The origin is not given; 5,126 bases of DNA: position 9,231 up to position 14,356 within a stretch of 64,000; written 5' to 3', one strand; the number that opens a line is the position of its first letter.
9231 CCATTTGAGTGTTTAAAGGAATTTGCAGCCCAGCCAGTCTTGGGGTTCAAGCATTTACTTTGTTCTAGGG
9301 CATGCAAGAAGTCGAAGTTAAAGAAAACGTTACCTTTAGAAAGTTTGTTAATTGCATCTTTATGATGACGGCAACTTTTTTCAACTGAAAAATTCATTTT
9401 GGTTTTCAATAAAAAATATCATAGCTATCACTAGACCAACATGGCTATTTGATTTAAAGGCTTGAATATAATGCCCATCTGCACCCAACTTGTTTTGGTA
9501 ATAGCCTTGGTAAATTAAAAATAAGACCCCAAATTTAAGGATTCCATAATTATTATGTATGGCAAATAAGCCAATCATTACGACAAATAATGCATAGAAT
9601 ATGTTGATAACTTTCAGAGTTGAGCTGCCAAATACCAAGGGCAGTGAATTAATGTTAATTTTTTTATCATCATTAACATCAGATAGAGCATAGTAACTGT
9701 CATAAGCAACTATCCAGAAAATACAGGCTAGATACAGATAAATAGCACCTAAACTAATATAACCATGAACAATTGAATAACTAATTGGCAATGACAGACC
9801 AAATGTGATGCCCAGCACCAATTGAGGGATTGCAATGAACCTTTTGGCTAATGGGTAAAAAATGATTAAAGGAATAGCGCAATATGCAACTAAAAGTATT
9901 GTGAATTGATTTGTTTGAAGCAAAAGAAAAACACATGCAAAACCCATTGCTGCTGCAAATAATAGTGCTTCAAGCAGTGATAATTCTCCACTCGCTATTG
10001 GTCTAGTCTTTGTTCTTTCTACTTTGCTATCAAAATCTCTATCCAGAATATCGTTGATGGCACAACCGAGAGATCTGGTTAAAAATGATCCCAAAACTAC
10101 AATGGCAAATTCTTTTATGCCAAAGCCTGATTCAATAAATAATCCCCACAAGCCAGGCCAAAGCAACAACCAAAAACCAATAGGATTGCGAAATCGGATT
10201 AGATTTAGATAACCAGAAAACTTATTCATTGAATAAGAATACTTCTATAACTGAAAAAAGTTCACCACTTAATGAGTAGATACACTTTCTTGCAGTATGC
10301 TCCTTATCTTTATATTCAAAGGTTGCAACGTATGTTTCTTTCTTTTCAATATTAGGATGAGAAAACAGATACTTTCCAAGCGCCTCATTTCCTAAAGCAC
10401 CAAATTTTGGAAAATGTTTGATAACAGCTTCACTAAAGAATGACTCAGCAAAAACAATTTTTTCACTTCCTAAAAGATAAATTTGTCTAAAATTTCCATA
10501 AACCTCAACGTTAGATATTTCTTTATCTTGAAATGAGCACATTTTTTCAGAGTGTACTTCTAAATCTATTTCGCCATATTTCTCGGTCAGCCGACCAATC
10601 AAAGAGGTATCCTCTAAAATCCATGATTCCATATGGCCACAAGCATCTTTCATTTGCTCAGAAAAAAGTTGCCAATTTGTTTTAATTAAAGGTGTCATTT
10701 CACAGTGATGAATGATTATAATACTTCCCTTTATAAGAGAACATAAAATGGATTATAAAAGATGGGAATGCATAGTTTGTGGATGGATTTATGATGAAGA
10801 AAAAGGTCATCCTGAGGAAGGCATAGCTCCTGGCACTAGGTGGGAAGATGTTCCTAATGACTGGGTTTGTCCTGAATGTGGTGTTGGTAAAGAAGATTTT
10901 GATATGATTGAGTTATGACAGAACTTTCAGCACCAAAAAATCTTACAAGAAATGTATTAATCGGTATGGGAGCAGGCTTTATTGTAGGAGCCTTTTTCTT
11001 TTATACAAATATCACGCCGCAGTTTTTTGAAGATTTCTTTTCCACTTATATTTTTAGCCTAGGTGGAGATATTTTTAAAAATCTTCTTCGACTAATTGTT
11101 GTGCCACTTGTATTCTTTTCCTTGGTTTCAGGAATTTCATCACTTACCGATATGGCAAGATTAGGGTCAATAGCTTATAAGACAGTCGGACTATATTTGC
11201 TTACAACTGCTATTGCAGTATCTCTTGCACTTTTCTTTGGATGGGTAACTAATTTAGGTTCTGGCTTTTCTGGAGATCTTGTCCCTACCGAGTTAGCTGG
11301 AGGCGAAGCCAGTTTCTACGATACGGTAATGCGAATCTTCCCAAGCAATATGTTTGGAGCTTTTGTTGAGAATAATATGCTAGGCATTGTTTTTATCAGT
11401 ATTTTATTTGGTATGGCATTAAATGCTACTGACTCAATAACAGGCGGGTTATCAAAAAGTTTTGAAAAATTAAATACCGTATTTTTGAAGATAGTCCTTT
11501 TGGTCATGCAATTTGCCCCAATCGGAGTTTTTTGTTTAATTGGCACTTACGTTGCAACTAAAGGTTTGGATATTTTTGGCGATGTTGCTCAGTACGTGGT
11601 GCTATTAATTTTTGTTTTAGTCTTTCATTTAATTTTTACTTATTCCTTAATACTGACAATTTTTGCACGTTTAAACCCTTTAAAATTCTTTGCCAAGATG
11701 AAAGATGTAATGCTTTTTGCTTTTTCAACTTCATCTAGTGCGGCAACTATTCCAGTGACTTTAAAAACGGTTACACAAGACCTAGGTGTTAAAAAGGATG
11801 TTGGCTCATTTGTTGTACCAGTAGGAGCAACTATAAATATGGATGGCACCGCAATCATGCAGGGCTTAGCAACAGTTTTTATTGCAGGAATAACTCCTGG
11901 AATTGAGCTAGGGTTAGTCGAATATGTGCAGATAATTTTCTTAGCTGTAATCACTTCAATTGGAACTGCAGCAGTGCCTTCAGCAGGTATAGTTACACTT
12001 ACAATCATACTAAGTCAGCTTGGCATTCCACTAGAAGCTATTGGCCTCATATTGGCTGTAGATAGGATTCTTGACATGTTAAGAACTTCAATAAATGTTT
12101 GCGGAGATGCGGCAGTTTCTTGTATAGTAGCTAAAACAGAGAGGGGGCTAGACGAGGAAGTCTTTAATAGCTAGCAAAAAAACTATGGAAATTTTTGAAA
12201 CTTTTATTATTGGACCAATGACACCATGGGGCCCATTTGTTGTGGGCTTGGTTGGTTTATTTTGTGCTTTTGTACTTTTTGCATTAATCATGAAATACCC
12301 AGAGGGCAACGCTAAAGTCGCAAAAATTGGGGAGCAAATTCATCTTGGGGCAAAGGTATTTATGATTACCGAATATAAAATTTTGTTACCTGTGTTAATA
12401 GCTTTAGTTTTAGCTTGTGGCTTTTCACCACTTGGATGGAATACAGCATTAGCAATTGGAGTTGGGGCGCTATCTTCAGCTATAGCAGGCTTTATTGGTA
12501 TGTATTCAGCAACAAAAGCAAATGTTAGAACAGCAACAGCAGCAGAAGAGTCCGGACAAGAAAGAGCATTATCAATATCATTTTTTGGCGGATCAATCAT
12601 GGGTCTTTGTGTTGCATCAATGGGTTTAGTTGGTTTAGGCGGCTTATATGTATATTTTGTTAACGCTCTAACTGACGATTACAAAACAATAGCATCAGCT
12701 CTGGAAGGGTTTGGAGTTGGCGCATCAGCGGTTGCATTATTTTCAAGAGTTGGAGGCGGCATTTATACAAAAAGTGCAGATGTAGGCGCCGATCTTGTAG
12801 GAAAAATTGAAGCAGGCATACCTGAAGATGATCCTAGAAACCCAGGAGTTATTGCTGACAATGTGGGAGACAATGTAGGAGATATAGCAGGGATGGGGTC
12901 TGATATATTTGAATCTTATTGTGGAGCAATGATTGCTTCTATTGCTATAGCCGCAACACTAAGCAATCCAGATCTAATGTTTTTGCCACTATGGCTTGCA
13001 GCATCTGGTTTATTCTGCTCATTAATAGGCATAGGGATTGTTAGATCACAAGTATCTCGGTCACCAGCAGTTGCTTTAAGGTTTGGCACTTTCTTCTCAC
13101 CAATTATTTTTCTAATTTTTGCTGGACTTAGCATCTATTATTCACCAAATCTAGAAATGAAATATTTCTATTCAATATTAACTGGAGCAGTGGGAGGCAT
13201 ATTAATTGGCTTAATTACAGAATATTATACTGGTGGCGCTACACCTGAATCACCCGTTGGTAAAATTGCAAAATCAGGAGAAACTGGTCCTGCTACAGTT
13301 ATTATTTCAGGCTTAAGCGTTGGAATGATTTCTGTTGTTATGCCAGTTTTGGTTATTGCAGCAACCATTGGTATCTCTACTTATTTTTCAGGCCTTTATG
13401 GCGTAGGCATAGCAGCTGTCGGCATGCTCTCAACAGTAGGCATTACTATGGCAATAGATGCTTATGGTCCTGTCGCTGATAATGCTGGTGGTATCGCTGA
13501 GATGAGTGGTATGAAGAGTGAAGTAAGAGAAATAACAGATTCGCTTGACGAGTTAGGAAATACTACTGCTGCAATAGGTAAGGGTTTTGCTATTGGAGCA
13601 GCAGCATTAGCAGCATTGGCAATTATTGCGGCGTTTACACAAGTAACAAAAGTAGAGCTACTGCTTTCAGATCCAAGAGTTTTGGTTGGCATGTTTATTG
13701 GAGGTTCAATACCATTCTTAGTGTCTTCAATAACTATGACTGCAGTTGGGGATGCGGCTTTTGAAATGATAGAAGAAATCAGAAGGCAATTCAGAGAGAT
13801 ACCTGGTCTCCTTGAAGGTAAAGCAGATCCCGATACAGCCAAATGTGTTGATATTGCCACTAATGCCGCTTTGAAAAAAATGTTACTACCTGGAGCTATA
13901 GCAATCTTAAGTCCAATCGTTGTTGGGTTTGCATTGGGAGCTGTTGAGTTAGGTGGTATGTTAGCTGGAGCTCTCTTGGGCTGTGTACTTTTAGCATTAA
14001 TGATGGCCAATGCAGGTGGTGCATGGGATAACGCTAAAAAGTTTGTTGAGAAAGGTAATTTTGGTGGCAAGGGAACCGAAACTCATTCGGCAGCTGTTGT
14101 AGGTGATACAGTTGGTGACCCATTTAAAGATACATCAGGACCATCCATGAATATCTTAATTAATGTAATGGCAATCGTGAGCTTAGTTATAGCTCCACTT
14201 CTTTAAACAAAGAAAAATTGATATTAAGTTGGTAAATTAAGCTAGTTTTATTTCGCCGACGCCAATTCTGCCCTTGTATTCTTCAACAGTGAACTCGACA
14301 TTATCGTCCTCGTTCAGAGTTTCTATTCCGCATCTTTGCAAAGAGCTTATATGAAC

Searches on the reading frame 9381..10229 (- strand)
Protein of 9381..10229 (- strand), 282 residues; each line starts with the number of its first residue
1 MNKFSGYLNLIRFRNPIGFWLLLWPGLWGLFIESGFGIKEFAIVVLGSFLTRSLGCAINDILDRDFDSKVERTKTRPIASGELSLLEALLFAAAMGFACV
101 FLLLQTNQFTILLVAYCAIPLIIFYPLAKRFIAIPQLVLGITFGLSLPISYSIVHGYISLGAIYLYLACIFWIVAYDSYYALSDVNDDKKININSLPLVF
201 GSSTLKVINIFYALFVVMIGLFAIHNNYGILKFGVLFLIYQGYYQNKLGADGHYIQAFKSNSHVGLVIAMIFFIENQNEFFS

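Call 6: search_protein_families(library=ncbifam, proteins=[window:9381-10229:-])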
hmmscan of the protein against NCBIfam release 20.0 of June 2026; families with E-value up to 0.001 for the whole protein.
window:9381-10229:- (282 aa): 25 families
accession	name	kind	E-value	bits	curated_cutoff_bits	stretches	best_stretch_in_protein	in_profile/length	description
TIGR01474.1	ubiA_proteo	equivalog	5.6e-72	242.6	275.45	1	6-273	3-278/282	4-hydroxybenzoate octaprenyltransferase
NF009514.0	PRK12873.1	equivalog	7.1e-46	156.9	246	1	3-240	9-252/297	4-hydroxybenzoate polyprenyltransferase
TIGR01475.1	ubiA_other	subfamily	3.3e-31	108.8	180.8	1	3-273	1-277/282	UbiA-like polyprenyltransferase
NF041585.1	MqnP_Cj_Hp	exception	1.8e-27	96.5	375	1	36-271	37-276/281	menaquinone biosynthesis prenyltransferase MqnP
NF009526.0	PRK12888.1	equivalog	5.8e-27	94.9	364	1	39-238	52-252/301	4-hydroxybenzoate octaprenyltransferase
NF009524.0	PRK12886.1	equivalog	1.1e-26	93.9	387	1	40-242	43-240/291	prenyltransferase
NF009515.0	PRK12874.1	equivalog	1e-24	87.4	392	1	36-274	44-286/291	4-hydroxybenzoate polyprenyltransferase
NF041584.1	MqnP_SCO4491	exception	2.5e-23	83.2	420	1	40-248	41-250/285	menaquinone biosynthesis prenyltransferase MqnP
TIGR01473.1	cyoE_ctaB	equivalog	1.5e-22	80.7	210.3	1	20-229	13-228/281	heme o synthase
NF009609.0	PRK13106.1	equivalog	9.5e-22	77.7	349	1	34-272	44-291/301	prenyltransferase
NF041586.1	MqnP_DT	exception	5.2e-21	75.6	430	1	7-235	3-231/277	menaquinone biosynthesis prenyltransferase MqnP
NF003348.0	PRK04375.1-1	equivalog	2.5e-20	73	285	1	38-243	36-243/292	heme o synthase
NF003349.0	PRK04375.1-2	equivalog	8e-19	68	246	1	19-230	37-252/318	heme o synthase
NF009517.0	PRK12876.1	equivalog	5.6e-15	55.5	419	1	38-226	43-242/300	prenyltransferase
NF009523.0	PRK12884.1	equivalog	2.2e-14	53.3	269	1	3-273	3-273/279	prenyltransferase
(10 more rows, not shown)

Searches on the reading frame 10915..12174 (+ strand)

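Call 36: search_protein_families(library=ncbifam, max_evalue=1e-10, proteins=[window:10915-12174:+])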
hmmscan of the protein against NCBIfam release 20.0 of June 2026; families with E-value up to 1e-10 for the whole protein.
window:10915-12174:+ (419 aa): 4 families
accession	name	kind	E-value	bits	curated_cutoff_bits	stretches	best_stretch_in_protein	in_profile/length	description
NF008440.0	PRK11283.1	equivalog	3e-62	210.8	638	1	10-415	8-418/437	glutamate/aspartate:proton symporter GltP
NF002461.0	PRK01663.1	subfamily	9.9e-56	189.5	513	1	8-416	7-409/428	C4-dicarboxylate transporter DctA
NF009587.0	PRK13027.1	subfamily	4.3e-49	167.5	570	1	13-415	12-409/442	C4-dicarboxylate transporter DctA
NF010151.0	PRK13628.1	equivalog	9.7e-34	117.1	308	1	6-407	12-399/407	serine/threonine transporter SstT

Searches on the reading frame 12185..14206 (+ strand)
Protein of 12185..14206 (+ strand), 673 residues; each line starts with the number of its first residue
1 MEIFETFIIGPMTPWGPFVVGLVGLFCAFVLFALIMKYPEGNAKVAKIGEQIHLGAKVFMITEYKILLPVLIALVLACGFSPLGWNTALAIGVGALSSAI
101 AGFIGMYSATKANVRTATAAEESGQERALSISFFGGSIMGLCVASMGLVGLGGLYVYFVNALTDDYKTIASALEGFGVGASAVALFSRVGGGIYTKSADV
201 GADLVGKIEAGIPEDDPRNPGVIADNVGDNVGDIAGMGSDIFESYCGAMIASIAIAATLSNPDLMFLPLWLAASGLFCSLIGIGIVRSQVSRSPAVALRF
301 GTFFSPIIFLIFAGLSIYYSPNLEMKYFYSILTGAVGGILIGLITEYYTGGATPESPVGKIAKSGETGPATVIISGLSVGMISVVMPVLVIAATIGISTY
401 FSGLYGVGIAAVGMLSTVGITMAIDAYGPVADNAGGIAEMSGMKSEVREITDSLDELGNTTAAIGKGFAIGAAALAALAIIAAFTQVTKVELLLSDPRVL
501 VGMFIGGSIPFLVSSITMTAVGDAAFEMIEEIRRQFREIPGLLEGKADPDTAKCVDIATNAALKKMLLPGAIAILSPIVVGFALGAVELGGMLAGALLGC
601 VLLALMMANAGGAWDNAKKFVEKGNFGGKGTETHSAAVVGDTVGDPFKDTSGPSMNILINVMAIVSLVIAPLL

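Call 36: search_protein_families(library=ncbifam, max_evalue=1e-10, proteins=[window:12185-14206:+])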
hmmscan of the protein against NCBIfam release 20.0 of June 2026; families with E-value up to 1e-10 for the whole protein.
window:12185-14206:+ (673 aa): 13 families
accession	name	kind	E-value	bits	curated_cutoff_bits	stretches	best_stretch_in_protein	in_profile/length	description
NF001961.0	PRK00733.3-6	equivalog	6.2e-296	983.1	926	1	17-673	8-670/671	sodium-translocating pyrophosphatase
NF001960.0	PRK00733.3-5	equivalog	1.3e-261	869.8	546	1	17-673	8-667/673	sodium-translocating pyrophosphatase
NF001957.0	PRK00733.3-2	equivalog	1.1e-241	803.9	945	1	18-672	5-647/651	sodium-translocating pyrophosphatase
NF001954.0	PRK00733.2-2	equivalog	4.8e-233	775.9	894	1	18-672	8-716/723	sodium-translocating pyrophosphatase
NF001959.0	PRK00733.3-4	equivalog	3e-232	772.8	975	1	19-673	10-668/674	sodium-translocating pyrophosphatase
NF001955.0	PRK00733.2-4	equivalog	4.3e-229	762.7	1059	1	19-673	11-700/736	sodium-translocating pyrophosphatase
TIGR01104.1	V_PPase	equivalog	2.6e-227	756.8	651.9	1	19-673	9-690/697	V-type H(+)-translocating pyrophosphatase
NF001958.0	PRK00733.3-3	equivalog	1.6e-222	740.7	1055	1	13-673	3-673/680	sodium-translocating pyrophosphatase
NF001953.0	PRK00733.2-1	equivalog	7.2e-208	692.3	783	1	18-672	9-695/697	sodium-translocating pyrophosphatase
NF001951.0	PRK00733.1-2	equivalog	2.4e-198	661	859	1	18-673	10-688/691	sodium-translocating pyrophosphatase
NF001956.0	PRK00733.3-1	equivalog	1.6e-183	612.1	1321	1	43-671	41-690/704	sodium-translocating pyrophosphatase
NF001952.0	PRK00733.1-4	equivalog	8e-180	599.5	912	1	19-672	24-726/782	sodium-translocating pyrophosphatase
NF001950.0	PRK00733.1-1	equivalog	2.7e-64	217.6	826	2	323-667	385-762/807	sodium-translocating pyrophosphatase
